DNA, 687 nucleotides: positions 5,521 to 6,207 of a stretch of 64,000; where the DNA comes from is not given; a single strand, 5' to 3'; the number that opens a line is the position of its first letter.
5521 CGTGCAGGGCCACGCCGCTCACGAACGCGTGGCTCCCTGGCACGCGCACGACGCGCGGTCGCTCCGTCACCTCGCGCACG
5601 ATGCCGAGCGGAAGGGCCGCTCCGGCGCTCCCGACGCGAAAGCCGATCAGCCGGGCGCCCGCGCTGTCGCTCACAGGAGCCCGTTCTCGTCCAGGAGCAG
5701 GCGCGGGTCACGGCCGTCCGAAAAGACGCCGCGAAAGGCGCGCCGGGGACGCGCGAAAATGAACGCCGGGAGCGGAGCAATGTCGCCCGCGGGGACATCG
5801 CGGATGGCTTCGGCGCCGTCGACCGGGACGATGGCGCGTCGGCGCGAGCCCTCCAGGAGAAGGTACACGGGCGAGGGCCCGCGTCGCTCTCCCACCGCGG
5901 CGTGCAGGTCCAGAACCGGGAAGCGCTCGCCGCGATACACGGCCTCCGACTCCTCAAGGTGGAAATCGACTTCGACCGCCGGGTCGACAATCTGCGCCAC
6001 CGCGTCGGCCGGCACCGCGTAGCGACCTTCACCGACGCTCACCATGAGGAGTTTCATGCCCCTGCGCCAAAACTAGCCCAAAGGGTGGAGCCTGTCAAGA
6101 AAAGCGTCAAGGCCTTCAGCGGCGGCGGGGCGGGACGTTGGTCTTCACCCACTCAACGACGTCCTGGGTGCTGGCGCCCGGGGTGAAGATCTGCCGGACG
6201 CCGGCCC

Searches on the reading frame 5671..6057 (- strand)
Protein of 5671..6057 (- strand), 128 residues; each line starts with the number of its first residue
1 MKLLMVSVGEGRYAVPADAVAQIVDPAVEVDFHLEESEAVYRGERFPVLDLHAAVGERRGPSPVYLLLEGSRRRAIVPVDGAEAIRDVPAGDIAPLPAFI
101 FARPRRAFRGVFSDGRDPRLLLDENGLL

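Call 9: search_protein_families(library=pfam, proteins=[window:5671-6057:-], max_evalue=0.01)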
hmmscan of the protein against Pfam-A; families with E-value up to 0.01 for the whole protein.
window:5671-6057:- (128 aa): 1 family
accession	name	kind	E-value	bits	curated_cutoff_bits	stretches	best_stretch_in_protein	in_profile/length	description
PF01584.24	CheW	-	7.2e-12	45.6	23.5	1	3-127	2-133/138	CheW-like domain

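Call 10: search_protein_families(library=ncbifam, proteins=[window:5671-6057:-], max_evalue=0.01)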
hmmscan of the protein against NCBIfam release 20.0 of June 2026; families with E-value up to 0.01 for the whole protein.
window:5671-6057:- (128 aa): 0 families
